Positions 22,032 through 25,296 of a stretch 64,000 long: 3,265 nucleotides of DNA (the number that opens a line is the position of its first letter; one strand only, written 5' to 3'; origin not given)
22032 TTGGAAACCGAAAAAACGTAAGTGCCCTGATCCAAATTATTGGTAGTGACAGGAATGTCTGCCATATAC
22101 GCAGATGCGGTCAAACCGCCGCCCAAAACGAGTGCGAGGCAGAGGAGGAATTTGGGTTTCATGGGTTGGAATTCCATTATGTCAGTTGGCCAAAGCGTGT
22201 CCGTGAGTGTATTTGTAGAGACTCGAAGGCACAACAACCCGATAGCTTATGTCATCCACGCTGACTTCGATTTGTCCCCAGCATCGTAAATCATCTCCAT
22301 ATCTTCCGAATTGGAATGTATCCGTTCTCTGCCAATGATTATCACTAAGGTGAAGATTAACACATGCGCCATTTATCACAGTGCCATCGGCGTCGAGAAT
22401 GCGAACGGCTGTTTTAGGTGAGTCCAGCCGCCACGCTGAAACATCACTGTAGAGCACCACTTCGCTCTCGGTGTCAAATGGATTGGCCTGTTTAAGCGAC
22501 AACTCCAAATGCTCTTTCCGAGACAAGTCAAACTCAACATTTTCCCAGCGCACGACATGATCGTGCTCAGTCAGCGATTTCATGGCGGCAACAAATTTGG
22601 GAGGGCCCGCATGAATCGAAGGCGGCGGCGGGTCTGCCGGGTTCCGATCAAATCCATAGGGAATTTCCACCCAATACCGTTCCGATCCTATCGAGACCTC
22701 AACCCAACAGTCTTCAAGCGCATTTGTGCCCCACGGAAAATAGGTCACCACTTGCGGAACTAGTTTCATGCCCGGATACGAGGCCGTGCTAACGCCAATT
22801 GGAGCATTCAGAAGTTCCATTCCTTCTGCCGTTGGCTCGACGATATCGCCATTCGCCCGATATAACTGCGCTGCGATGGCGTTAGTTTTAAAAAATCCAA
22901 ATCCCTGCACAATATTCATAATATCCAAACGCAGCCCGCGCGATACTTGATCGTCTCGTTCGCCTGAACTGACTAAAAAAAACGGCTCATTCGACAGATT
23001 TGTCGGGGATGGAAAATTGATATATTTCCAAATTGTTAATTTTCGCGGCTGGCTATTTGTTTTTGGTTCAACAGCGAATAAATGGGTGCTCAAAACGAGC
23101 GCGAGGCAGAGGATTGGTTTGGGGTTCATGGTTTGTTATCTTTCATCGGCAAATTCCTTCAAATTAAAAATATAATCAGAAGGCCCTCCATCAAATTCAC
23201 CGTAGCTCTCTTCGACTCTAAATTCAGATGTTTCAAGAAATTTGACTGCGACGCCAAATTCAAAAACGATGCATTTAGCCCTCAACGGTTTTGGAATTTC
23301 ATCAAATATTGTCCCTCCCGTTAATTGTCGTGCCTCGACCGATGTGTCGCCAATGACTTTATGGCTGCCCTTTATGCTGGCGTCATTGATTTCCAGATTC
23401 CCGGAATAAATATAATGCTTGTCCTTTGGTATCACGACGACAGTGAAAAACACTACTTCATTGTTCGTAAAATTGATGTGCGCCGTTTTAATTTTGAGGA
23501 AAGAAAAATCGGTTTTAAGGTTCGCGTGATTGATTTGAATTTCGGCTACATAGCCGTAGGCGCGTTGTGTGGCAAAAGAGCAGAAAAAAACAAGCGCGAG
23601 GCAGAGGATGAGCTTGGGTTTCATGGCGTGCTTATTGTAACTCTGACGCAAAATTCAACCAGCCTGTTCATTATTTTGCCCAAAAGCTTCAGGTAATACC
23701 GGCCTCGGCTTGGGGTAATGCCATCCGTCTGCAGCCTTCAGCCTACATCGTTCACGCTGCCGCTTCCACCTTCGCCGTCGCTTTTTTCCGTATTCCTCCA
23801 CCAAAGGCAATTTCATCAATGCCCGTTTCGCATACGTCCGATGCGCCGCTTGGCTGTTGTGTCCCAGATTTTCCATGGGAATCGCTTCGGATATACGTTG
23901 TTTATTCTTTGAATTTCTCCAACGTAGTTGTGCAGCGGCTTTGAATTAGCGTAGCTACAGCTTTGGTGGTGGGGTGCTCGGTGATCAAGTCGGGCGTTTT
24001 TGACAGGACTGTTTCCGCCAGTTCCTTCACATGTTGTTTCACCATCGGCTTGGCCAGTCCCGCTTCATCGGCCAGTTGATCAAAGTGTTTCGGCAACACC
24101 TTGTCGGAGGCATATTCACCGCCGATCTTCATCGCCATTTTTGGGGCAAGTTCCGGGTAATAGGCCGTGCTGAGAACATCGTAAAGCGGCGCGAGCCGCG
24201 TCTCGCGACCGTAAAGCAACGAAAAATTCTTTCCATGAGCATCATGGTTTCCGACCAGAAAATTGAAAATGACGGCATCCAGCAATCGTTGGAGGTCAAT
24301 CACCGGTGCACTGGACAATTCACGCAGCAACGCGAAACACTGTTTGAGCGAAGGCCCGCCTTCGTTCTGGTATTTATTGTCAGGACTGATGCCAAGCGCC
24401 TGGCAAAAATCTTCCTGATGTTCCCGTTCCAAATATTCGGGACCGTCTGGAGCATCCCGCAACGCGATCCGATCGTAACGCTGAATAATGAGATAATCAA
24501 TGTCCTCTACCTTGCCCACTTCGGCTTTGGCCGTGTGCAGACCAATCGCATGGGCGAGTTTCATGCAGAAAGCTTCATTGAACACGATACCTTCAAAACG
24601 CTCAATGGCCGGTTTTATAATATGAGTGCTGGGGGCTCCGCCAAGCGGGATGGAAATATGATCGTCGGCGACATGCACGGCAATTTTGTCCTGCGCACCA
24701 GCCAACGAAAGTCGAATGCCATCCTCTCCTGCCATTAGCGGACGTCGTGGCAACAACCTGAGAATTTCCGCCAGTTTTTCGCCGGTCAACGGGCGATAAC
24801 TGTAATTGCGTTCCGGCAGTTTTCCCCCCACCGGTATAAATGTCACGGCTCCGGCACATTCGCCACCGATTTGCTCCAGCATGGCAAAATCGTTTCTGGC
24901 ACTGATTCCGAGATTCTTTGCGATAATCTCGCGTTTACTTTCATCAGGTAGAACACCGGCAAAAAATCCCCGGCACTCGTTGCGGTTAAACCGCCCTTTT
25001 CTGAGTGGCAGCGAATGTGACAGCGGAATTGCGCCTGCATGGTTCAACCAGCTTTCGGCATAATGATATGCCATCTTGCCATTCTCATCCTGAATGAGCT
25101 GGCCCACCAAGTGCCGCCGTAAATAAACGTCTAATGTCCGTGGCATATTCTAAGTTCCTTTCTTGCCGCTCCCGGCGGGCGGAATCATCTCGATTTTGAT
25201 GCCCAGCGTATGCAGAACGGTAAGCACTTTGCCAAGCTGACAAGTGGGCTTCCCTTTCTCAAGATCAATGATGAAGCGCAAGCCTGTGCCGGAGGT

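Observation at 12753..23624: Eleven-gene co-directional array of otherwise unrelated secreted proteins sharing a leader conserved at the nucleotide level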

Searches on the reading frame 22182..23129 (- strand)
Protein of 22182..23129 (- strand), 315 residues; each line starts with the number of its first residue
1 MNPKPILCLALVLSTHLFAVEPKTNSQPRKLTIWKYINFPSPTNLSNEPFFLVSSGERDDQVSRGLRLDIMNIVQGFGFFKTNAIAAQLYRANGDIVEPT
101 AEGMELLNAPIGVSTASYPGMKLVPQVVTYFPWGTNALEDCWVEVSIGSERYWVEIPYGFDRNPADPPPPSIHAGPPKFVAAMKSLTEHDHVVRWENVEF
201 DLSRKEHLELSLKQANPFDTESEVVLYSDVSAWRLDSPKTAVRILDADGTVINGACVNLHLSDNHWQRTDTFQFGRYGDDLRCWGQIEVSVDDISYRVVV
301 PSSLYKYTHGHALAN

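Call 8: search_protein_families(library=pfam, proteins=[window:22182-23129:-], max_evalue=0.01)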
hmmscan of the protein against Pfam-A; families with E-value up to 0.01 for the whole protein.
window:22182-23129:- (315 aa): 0 families

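Call 20: search_protein_families(library=ncbifam, proteins=[window:22182-23129:-], max_evalue=0.1)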
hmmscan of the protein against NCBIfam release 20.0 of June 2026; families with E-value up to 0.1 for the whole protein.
window:22182-23129:- (315 aa): 0 families

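Call 60: search_protein_families(library=padloc, proteins=[window:22182-23129:-], max_evalue=0.01)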
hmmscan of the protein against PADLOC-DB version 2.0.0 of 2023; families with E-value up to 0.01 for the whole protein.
window:22182-23129:- (315 aa): 0 families

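Call 61: search_protein_families(library=phrogs, proteins=[window:22182-23129:-], max_evalue=0.01)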
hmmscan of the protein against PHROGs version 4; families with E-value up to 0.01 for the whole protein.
window:22182-23129:- (315 aa): 0 families

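Call 63: find_homologous_proteins(query=window:22182-23129:-, max_evalue=0.001)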
Query window:22182-23129:- (315 aa): 124 proteins with E <= 0.001 among 1220 candidates; the best 120 are listed.
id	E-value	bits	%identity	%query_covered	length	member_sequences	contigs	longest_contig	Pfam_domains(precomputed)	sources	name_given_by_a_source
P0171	6.4e-217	737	100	100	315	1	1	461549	-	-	-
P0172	1.4e-172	591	79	100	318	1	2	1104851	-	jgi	jgi:hypothetical protein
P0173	1.9e-166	571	78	99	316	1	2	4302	-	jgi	jgi:hypothetical protein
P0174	1.5e-152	525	75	100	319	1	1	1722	-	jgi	jgi:hypothetical protein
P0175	1.3e-146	506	76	89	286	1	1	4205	-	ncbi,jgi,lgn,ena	jgi:hypothetical protein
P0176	1.3e-139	483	68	99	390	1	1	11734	-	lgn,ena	-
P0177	2.5e-136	472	68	99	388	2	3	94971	-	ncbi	ncbi:MAG: hypothetical protein ACLQAH_11100 [Limisphaerales bacterium]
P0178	7.8e-134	464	65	99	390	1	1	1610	-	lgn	-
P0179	4.2e-132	458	66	99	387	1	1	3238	-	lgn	-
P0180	5.0e-131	455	79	77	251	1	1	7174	-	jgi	jgi:hypothetical protein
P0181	9.7e-130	450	65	99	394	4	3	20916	-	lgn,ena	-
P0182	1.6e-128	446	63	99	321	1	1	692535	-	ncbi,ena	-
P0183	1.8e-127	443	64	100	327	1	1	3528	-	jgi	jgi:hypothetical protein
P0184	1.6e-126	440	63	100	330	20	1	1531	-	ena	-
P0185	2.4e-126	439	65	99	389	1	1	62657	-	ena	-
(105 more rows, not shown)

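Call 67: find_encoding_contigs(protein=P0172, flank=10000, max_places=3)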
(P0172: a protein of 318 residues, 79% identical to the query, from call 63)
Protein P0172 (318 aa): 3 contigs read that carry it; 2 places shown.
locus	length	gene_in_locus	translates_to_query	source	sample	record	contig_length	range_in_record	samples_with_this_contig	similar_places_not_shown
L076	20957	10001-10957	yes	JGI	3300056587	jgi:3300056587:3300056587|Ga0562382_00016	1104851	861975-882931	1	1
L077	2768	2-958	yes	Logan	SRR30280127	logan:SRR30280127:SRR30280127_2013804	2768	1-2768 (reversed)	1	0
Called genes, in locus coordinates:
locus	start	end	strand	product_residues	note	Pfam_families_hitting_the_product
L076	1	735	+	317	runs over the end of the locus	-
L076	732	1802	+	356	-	PF03743:TrbI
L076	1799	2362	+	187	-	-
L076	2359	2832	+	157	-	-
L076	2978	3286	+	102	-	PF01381:HTH_3 (weak)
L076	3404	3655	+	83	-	-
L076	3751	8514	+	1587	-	PF08241:Methyltransf_11 (faint), PF28553:WH_1, PF28554:DUF8437, PF28555:Helicase_dom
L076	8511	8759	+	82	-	PF01381:HTH_3 (weak)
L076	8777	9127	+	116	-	-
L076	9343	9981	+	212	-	-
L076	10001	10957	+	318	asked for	-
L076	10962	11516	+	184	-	-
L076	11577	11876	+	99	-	-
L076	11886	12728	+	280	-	-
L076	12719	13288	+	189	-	-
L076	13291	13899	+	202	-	-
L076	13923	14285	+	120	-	-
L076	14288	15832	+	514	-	PF20957:GxGYxYP_N_2nd, PF20958:GxGYxYP_N_3rd (weak), PF14323:GxGYxYP_C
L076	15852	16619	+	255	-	PF00059:Lectin_C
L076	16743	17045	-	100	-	-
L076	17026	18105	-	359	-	PF00589:Phage_integrase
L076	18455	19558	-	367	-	PF01008:IF-2B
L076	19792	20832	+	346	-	PF07963:N_methyl (weak)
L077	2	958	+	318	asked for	?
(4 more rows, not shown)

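Call 73: predict_structure(alignment_id=A4)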
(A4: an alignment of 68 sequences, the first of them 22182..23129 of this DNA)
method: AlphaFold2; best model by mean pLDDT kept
length: 315 residues; sequences in the alignment: 68
mean_pLDDT: 88.1   pTM: 0.84
mean pLDDT of the five models: 88.1, 87.0, 85.8, 85.8, 85.4
residues with pLDDT >= 90: 226; 70-90: 45; 50-70: 32; < 50: 12
segments of 3 or more residues with pLDDT < 50: 18-27
pLDDT, mean of each block of 10 residues (from residue 1): 56 54 47 86 78 81 87 92 96 95 94 72 91 93 97 97 92 95 92 96 88 94 95 92 97 97 95 95 97 94 96 83
secondary structure, 60 per line:
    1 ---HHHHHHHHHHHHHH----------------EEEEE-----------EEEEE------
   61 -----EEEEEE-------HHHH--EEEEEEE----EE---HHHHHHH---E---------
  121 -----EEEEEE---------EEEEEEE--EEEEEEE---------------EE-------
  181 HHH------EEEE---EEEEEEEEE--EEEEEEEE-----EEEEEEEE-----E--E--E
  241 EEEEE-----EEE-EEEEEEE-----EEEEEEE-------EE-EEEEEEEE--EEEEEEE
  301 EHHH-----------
elements in order: H4-17 E34-38 E50-54 E66-71 H79-82 E85-91 H101-107 E126-131 E141-147 E150-156 E190-193 E197-205 E208-215 E221-228 E240-245 E251-253 E255-261 E267-273 E284-291 E294-301

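Call 76: fold_search(model_id=the predicted structure, library=pdb)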
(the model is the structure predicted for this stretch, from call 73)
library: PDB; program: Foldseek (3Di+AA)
matches with E <= 10: 1906; with E <= 0.001: 7
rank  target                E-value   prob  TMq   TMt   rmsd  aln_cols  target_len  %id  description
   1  4fqc_L                4.3e-04  0.97  0.20  0.28  17.8       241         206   10  Crystal Structure of PGT121 Fab Bound to a complex-type sialylated N-glycan (released 2012-11-14)
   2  8ekh_L                5.0e-04  0.99  0.20  0.29  16.0       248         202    7  I-2 Y35N H35N (unbound) Fab from CH65-CH67 lineage (released 2023-01-25)
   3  8siq_L                5.8e-04  0.89  0.19  0.26  18.9       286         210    8  Crystal structure of SARS-CoV-2 spike receptor-binding domain in complex with broadly neutralizing antibodies CC25.36  (released 2024-03-13)
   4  7ox4_B                6.5e-04  0.96  0.19  0.28  15.8       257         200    7  Mouse interleukin-9 in complex with Fab 35D8. (released 2022-12-28)
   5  4nco_C                6.5e-04  0.95  0.18  0.25  17.6       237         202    8  Crystal Structure of the BG505 SOSIP gp140 HIV-1 Env trimer in Complex with the Broadly Neutralizing Fab PGT122 (released 2013-11-13)
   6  4r26_L                8.0e-04  0.97  0.20  0.28  15.9       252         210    7  Crystal structure of human Fab PGT124, a broadly neutralizing and potent HIV-1 neutralizing antibody (released 2014-10-08)
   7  4jy4_A                9.9e-04  0.94  0.19  0.27  16.7       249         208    8  Crystal structure of human Fab PGT121, a broadly reactive and potent HIV-1 neutralizing antibody (released 2013-05-15)
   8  4tvp_L                1.1e-03  0.96  0.20  0.28  17.5       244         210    6  Crystal Structure of the HIV-1 BG505 SOSIP.664 Env Trimer Ectodomain, Comprising Atomic-Level Definition of Pre-Fusion (released 2014-10-08)
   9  9ll2_A                1.3e-03  1.00  0.21  0.47   5.7       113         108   12  Crystal structure of the Helicobacter pylori copper resistance determinant CrdA in the apo form (released 2025-11-19)
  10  7rxj_B                1.4e-03  0.93  0.19  0.27  16.8       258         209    7  Fab236 in complex with the C-terminal alpha-TSR domain of P. falciparum (released 2022-03-16)
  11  5cex_C                1.4e-03  0.93  0.20  0.27  16.0       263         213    8  Crystal Structure of Fab 32H+109L, a putative precursor of the PGT121 family of potent HIV-1 antibodies (released 2015-12-23)
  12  4qti_L                1.4e-03  0.77  0.17  0.22  15.6       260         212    8  Crystal structure of human uPAR in complex with anti-uPAR Fab 8B12 (released 2015-02-25)
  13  4fq1_L                1.7e-03  0.93  0.19  0.27  16.9       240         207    8  Crystal Structure of PGT121 Fab (released 2012-11-14)
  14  5o4o_A                1.7e-03  0.89  0.19  0.26  16.3       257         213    7  HER3 in complex with Fab MF3178 (released 2018-05-16)
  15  6apd_I                1.8e-03  0.80  0.17  0.23  16.1       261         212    7  Crystal structure of RSV F bound by AM22 and the infant antibody ADI-19425 (released 2018-03-21)
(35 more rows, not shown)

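Call 78: search_protein_families(library=pfam, proteins=[L076:17026-18105:-], max_evalue=0.001)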
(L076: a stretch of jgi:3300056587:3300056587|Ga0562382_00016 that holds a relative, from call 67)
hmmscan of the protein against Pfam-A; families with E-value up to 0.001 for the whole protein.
L076:17026-18105:- (359 aa): 1 family
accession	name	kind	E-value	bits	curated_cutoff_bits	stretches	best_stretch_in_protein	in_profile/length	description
PF00589.27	Phage_integrase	-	7.8e-09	36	27.1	1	182-317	23-169/172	Phage integrase family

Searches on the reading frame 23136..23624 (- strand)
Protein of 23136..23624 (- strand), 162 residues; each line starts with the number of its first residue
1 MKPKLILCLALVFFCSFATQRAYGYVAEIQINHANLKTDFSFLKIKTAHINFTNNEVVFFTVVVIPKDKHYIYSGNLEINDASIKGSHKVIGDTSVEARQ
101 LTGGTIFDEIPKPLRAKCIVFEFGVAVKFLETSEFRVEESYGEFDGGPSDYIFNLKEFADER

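Call 8: search_protein_families(library=pfam, proteins=[window:23136-23624:-], max_evalue=0.01)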
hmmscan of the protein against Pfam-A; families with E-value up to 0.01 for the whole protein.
window:23136-23624:- (162 aa): 0 families

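Call 20: search_protein_families(library=ncbifam, proteins=[window:23136-23624:-], max_evalue=0.1)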
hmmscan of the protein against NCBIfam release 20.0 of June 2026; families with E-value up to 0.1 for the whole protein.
window:23136-23624:- (162 aa): 0 families

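Call 60: search_protein_families(library=padloc, proteins=[window:23136-23624:-], max_evalue=0.01)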
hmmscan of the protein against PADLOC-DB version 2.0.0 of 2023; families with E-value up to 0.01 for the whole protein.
window:23136-23624:- (162 aa): 0 families

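Call 61: search_protein_families(library=phrogs, proteins=[window:23136-23624:-], max_evalue=0.01)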
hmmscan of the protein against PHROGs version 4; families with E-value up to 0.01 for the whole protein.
window:23136-23624:- (162 aa): 0 families

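Call 85: find_encoding_contigs(protein=window:23136-23624:-, flank=6000, max_places=6)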
Protein window:23136-23624:- (162 aa): 1 contig read that carries it; 1 place shown.
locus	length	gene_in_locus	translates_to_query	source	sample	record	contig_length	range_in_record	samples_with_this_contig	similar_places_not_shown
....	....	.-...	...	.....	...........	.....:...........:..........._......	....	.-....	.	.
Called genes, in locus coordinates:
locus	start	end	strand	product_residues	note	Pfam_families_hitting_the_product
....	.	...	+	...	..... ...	?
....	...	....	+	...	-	-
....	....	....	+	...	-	-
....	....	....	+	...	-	-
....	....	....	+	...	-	-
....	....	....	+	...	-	-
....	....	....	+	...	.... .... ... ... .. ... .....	?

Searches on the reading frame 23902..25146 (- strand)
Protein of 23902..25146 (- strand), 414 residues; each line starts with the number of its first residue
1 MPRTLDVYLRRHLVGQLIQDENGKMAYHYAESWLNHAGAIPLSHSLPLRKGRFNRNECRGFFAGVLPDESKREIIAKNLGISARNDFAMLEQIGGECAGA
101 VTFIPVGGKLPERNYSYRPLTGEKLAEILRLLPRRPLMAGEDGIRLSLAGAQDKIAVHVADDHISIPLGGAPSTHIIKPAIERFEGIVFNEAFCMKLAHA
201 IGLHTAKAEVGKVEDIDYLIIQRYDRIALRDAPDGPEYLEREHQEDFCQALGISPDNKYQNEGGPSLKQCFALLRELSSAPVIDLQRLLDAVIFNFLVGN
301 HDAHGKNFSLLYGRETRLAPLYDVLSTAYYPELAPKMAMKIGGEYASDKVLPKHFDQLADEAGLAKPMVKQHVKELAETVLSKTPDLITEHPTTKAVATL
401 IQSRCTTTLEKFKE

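Call 27: search_protein_families(library=pfam, proteins=[window:23902-25146:-], max_evalue=0.001)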
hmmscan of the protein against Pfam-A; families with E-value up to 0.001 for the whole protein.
window:23902-25146:- (414 aa): 2 families
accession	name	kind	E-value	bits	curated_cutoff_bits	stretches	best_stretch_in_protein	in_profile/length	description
PF07804.18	HipA_C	-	2.5e-57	194.4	30.5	1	146-382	1-211/213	HipA-like C-terminal domain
PF13657.11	Couple_hipA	-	2.8e-26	92.4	22.5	1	5-103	1-98/99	HipA N-terminal domain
